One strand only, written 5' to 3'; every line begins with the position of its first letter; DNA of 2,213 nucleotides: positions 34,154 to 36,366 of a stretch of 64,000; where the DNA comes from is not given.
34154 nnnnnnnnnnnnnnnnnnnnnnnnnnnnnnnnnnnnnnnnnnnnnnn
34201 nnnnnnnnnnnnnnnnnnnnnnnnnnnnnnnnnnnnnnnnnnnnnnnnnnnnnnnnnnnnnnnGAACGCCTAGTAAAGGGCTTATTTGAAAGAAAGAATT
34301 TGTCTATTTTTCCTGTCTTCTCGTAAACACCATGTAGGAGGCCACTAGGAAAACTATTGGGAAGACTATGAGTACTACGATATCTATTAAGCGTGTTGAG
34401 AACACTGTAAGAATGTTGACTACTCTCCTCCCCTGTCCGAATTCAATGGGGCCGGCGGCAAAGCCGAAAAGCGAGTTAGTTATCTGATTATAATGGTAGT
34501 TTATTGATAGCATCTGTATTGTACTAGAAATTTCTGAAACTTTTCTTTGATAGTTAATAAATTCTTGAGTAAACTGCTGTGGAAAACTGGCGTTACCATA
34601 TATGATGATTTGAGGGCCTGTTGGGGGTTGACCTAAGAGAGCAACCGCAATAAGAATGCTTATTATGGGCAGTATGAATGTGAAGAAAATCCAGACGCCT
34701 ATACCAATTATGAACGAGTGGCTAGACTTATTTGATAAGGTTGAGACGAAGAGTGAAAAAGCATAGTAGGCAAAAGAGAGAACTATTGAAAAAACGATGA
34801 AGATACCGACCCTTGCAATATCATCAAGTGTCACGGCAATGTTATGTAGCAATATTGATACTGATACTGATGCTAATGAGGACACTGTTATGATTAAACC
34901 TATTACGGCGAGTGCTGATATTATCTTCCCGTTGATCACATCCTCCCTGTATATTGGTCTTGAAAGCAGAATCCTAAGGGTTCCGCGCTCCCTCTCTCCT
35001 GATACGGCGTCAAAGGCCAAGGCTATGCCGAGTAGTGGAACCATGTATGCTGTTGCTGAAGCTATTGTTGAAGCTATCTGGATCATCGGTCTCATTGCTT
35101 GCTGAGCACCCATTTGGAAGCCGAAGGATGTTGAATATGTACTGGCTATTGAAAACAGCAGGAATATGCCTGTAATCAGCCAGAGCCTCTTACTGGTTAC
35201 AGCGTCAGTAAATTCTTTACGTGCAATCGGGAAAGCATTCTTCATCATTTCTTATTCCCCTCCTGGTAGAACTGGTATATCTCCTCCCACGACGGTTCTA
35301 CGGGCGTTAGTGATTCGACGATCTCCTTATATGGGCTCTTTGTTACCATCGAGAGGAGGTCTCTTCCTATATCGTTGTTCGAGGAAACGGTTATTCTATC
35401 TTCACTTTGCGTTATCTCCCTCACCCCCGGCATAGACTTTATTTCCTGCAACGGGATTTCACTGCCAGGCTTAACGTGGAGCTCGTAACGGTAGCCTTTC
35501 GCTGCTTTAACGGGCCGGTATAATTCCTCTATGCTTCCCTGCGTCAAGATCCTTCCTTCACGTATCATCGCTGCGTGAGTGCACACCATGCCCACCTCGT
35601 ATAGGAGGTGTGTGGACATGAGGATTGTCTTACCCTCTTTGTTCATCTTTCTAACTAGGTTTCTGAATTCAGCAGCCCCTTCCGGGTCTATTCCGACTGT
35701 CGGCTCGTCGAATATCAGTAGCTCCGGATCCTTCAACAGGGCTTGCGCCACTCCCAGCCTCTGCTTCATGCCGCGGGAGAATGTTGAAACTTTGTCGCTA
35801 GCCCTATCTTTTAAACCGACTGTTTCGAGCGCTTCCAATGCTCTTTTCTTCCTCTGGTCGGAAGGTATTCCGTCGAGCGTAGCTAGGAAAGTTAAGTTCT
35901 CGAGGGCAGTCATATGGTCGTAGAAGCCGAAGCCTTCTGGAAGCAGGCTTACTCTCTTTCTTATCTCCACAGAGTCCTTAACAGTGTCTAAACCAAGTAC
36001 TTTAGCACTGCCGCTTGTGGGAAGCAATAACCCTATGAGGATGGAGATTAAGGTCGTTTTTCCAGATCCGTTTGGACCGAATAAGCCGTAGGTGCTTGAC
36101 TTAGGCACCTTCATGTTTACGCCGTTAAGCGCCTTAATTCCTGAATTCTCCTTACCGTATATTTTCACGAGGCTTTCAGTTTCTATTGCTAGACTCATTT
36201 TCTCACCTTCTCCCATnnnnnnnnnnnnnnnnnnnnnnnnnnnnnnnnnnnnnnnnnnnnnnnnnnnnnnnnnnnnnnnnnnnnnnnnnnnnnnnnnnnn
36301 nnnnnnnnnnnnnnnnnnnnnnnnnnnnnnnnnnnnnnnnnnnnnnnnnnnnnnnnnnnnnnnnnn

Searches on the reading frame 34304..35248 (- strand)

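Call 46: search_protein_families(library=pfam, proteins=[window:34304-35248:-], max_evalue=0.00001)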
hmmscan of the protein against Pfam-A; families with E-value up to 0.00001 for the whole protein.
window:34304-35248:- (314 aa): 2 families
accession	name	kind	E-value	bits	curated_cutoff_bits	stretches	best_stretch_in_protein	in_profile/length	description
PF12679.13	ABC2_membrane_2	-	7.9e-40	137.3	27.2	1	7-311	2-281/283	ABC-2 family transporter protein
PF12730.13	ABC2_membrane_4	-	6.4e-08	33.2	27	1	19-191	12-177/179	ABC-2 family transporter protein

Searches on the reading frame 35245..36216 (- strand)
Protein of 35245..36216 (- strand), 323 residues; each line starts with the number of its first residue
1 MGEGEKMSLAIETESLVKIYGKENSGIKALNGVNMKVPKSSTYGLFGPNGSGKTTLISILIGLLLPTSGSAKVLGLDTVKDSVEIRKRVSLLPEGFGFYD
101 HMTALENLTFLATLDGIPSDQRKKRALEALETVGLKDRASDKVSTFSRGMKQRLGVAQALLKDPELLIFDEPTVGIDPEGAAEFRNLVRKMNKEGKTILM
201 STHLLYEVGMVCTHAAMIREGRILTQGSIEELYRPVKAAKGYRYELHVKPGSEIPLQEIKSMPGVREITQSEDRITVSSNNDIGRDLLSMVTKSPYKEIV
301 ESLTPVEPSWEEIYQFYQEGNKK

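Call 46: search_protein_families(library=pfam, proteins=[window:35245-36216:-], max_evalue=0.00001)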
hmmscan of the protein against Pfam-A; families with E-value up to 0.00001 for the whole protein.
window:35245-36216:- (323 aa): 2 families
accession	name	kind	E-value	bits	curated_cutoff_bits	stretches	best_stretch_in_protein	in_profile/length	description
PF00005.33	ABC_tran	-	6.6e-32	111.4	25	1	30-173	1-136/137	ABC transporter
PF13304.12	AAA_21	-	5.1e-14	53.5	27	1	120-207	191-302/304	AAA domain, putative AbiEii toxin, Type IV TA system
